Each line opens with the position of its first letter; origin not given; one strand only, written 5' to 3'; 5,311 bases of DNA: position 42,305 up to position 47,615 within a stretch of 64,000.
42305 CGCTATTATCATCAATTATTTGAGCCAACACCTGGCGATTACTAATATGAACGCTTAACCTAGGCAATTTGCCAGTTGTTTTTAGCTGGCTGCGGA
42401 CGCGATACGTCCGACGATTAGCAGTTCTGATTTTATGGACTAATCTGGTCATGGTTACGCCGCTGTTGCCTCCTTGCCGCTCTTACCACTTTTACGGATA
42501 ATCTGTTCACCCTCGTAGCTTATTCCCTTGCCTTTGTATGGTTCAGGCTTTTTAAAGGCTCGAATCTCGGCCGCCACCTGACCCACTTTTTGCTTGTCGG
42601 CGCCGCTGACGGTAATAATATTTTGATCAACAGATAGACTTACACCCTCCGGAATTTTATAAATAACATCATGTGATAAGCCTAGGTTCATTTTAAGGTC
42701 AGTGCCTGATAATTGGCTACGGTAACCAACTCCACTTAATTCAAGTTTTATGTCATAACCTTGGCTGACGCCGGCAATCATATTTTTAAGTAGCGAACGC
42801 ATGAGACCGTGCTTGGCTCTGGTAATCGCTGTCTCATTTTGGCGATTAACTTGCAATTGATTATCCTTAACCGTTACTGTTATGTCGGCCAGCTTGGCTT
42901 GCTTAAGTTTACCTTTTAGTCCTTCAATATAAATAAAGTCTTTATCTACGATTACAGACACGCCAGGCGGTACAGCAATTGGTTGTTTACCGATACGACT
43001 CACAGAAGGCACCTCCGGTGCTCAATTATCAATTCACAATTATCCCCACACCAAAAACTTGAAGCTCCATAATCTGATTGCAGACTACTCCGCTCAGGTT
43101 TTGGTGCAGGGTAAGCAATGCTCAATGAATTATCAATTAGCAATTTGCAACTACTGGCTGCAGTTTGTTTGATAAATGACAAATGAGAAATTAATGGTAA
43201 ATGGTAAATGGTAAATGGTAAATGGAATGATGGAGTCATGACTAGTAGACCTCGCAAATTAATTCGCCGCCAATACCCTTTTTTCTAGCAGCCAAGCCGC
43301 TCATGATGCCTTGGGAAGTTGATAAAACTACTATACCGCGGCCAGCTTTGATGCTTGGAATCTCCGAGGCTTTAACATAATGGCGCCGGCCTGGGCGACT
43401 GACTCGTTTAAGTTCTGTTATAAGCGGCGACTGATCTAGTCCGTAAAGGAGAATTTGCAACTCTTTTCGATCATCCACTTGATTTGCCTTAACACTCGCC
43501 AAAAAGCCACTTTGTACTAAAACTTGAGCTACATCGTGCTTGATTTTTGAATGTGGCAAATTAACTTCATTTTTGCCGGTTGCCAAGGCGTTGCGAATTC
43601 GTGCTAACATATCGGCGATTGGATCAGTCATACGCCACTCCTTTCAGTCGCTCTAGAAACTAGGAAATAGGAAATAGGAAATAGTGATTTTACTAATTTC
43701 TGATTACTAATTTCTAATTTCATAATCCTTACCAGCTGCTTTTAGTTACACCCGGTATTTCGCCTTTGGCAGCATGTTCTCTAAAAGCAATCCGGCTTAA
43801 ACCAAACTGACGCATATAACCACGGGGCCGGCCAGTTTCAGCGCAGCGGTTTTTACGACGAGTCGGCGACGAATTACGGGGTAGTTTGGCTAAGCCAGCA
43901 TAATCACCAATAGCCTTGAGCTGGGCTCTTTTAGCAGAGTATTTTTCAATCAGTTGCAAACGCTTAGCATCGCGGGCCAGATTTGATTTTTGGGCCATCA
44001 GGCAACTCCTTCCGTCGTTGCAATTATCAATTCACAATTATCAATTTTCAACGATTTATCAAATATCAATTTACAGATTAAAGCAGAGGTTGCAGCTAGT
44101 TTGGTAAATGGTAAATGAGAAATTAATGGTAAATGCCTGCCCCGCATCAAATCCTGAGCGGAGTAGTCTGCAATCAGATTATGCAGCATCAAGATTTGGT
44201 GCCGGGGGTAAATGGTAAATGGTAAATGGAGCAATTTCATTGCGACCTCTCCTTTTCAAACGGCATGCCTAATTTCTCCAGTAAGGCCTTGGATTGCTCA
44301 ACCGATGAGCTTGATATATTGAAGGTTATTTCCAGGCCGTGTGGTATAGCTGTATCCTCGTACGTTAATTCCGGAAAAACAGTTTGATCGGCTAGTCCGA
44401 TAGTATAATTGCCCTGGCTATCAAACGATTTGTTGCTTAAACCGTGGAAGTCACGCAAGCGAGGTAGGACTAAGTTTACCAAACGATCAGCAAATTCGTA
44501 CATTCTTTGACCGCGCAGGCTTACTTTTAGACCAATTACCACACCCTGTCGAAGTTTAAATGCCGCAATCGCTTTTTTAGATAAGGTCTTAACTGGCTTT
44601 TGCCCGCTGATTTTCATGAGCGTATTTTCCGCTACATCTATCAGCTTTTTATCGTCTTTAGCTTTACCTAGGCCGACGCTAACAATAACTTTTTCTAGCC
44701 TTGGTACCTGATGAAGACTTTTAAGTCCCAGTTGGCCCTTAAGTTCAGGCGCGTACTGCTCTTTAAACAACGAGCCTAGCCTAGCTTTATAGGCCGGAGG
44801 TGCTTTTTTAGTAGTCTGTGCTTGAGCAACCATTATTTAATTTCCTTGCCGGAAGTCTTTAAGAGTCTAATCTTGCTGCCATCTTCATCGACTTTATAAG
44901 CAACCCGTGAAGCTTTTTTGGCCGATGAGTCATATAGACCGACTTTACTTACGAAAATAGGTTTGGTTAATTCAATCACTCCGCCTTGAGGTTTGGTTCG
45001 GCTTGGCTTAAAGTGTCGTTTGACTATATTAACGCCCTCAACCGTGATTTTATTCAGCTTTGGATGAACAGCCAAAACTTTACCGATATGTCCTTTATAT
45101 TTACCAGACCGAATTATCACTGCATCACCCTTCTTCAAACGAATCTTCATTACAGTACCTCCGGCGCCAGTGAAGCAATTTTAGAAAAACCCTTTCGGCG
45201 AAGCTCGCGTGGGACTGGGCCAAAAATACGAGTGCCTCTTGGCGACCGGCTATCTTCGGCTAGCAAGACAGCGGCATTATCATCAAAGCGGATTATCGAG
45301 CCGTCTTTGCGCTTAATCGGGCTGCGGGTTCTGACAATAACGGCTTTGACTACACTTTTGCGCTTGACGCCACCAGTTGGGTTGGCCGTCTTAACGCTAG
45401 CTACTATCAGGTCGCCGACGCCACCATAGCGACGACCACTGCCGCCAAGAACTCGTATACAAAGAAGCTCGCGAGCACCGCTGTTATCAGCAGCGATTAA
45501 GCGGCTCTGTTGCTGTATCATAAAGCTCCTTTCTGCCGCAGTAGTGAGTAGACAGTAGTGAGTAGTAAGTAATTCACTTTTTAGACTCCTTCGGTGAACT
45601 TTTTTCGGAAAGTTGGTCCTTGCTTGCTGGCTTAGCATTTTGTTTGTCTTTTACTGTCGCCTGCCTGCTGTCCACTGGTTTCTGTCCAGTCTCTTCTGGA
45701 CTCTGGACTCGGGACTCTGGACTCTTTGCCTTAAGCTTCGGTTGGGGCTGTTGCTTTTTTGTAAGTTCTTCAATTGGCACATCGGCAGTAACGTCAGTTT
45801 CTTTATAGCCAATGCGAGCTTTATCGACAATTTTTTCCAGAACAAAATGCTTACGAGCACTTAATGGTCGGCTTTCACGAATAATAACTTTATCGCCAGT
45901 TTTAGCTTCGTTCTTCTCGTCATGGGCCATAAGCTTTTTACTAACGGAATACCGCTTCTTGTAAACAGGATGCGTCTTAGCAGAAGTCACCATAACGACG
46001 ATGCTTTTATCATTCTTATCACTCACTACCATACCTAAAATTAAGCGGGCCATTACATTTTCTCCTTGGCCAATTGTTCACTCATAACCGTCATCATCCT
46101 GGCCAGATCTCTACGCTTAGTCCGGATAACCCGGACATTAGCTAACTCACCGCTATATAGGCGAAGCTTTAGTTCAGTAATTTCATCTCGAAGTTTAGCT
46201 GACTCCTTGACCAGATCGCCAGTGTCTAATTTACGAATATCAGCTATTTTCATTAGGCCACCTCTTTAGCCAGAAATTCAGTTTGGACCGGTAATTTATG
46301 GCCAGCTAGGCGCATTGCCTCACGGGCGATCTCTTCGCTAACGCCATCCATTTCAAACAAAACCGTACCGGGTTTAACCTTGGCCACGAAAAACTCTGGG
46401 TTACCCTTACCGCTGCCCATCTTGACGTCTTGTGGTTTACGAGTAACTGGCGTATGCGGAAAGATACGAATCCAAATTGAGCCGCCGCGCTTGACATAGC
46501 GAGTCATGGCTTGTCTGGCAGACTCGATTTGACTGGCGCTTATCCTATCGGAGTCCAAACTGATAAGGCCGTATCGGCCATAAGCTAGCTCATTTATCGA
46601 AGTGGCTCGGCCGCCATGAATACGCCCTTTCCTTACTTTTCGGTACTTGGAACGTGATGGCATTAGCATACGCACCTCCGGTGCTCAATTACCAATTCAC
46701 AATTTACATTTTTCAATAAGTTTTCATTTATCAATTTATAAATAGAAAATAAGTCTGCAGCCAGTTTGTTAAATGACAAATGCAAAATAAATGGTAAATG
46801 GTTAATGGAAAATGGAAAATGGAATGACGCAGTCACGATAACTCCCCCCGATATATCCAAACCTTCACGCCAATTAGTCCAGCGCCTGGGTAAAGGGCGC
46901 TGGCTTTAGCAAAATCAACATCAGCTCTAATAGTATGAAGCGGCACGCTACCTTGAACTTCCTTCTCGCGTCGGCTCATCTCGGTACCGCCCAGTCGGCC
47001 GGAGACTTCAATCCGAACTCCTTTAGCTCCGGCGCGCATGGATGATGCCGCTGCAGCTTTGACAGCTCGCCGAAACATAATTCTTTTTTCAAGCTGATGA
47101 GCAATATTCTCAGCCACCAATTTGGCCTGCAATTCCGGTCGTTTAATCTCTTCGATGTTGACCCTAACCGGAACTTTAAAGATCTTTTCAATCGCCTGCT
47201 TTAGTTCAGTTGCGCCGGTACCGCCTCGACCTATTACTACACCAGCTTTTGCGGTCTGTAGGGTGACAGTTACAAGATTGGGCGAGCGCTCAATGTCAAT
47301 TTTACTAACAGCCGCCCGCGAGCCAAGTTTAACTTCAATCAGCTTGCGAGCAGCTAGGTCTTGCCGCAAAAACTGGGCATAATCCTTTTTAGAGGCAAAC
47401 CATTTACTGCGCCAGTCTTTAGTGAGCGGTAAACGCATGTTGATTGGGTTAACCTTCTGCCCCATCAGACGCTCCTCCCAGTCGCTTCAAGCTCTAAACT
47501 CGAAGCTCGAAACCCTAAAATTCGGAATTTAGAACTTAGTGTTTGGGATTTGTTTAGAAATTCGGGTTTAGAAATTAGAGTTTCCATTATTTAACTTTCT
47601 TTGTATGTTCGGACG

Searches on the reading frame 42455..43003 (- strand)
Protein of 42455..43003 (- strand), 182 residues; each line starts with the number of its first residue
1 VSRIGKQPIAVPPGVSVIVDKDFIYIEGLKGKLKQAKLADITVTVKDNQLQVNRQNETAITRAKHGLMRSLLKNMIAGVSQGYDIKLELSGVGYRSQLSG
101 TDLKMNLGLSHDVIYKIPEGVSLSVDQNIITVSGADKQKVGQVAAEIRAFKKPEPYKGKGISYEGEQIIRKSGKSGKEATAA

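Call 45: search_protein_families(library=ncbifam, proteins=[window:42455-43003:-], max_evalue=0.01)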
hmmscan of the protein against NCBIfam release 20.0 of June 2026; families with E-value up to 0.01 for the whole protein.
window:42455-43003:- (182 aa): 3 families
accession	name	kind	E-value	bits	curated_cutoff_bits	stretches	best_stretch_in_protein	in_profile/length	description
TIGR03654.1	L6_bact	equivalog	1.6e-65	220.1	168.55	1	2-175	1-175/175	50S ribosomal protein L6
NF004037.0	PRK05518.1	equivalog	1.4e-21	77.1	184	1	6-149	7-155/181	50S ribosomal protein L6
TIGR03653.1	uL6_arch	equivalog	3.6e-20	72.5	185.4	1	8-149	3-149/170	50S ribosomal protein L6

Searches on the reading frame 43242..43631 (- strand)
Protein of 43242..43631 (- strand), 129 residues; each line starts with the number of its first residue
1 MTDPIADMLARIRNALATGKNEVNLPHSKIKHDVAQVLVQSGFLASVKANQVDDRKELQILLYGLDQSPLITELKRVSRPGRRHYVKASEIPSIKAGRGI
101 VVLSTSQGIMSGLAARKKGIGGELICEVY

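Call 33: find_encoding_contigs(protein=window:43242-43631:-, flank=3000, max_places=10)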
Protein window:43242-43631:- (129 aa): 13 contigs read that carry it; 4 places shown.
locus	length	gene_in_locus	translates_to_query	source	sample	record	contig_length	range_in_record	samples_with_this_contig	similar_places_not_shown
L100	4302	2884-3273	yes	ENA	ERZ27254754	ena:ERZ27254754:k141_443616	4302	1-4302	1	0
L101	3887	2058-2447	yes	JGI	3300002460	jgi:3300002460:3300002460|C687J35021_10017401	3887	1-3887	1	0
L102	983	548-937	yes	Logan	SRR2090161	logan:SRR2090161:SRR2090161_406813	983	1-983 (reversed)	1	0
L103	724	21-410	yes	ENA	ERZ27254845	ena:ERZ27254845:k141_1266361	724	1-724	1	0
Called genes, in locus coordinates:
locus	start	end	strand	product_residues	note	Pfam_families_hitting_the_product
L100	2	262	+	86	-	?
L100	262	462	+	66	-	PF00831:Ribosomal_L29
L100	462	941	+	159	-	PF00366:Ribosomal_S17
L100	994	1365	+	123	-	PF00238:Ribosomal_L14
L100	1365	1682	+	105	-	PF00467:KOW, PF17136:ribosomal_L24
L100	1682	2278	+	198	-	PF00281:Ribosomal_L5, PF00673:Ribosomal_L5_C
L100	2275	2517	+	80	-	-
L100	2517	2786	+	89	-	PF00253:Ribosomal_S14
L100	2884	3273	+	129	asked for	PF00410:Ribosomal_S8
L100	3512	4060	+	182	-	PF00347:Ribosomal_L6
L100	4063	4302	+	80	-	?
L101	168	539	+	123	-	PF00238:Ribosomal_L14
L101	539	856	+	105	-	PF00467:KOW, PF17136:ribosomal_L24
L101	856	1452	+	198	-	PF00281:Ribosomal_L5, PF00673:Ribosomal_L5_C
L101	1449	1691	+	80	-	-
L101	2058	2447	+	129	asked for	PF00410:Ribosomal_S8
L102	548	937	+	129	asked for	PF00410:Ribosomal_S8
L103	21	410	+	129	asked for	PF00410:Ribosomal_S8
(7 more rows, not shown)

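Call 45: search_protein_families(library=ncbifam, proteins=[window:43242-43631:-], max_evalue=0.01)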
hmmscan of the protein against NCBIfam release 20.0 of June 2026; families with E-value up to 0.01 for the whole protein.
window:43242-43631:- (129 aa): 2 families
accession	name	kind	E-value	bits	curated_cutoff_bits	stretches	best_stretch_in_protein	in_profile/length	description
NF001109.0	PRK00136.1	equivalog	6.9e-44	148.9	119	1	1-129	3-131/131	30S ribosomal protein S8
NF003115.0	PRK04034.1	equivalog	1.8e-14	53.6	126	1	1-129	3-130/130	30S ribosomal protein S8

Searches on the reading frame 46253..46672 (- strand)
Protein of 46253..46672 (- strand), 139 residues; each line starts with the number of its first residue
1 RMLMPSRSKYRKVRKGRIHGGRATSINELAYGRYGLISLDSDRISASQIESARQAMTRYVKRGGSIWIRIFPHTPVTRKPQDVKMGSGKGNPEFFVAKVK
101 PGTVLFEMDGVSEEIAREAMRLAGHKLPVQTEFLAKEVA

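Call 45: search_protein_families(library=ncbifam, proteins=[window:46253-46672:-], max_evalue=0.01)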
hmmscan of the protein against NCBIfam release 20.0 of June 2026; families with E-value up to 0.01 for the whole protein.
window:46253-46672:- (139 aa): 4 families
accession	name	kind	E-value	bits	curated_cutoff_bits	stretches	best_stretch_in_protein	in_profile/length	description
TIGR01164.1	rplP_bact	equivalog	1e-51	174.3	76.85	1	3-129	1-126/126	50S ribosomal protein L16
TIGR00279.1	uL16_euk_arch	equivalog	2e-05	24.4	223.55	1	37-133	50-162/172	50S ribosomal protein L16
NF003239.0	PRK04199.1-4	equivalog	3.1e-05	23.5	91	1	36-132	48-160/172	50S ribosomal protein L16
NF003236.0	PRK04199.1-1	equivalog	0.00077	18.9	233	1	85-134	112-163/174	50S ribosomal protein L16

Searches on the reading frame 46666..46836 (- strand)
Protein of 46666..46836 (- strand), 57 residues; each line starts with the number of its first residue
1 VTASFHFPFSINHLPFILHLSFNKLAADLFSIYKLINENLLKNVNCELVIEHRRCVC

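Call 47: find_homologous_proteins(query=window:46666-46836:-, max_evalue=0.01)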
Query seq(57 aa): no candidate shares three 5-residue words with the query. No homologue found.

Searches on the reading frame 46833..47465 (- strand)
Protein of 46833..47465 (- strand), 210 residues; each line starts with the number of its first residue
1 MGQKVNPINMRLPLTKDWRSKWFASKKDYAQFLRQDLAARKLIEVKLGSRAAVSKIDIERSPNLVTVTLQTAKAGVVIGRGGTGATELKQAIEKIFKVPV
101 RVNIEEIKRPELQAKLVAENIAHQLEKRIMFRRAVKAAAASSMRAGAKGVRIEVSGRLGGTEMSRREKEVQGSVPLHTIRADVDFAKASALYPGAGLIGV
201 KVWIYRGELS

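Call 45: search_protein_families(library=ncbifam, proteins=[window:46833-47465:-], max_evalue=0.01)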
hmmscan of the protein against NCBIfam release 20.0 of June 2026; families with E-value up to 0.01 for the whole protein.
window:46833-47465:- (210 aa): 4 families
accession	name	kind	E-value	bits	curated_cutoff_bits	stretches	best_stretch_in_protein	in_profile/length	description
TIGR01009.1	rpsC_bact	equivalog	7.1e-73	244.8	114.5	1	1-209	1-208/212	30S ribosomal protein S3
NF003219.0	PRK04191.1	equivalog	1.4e-28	99.8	147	1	49-208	26-186/229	30S ribosomal protein S3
TIGR01008.1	uS3_euk_arch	equivalog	4.1e-26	91.9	150.25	1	49-207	24-183/195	30S ribosomal protein S3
NF002761.0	PRK02821.1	equivalog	0.0057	16.6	106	1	60-107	28-75/77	RNA-binding protein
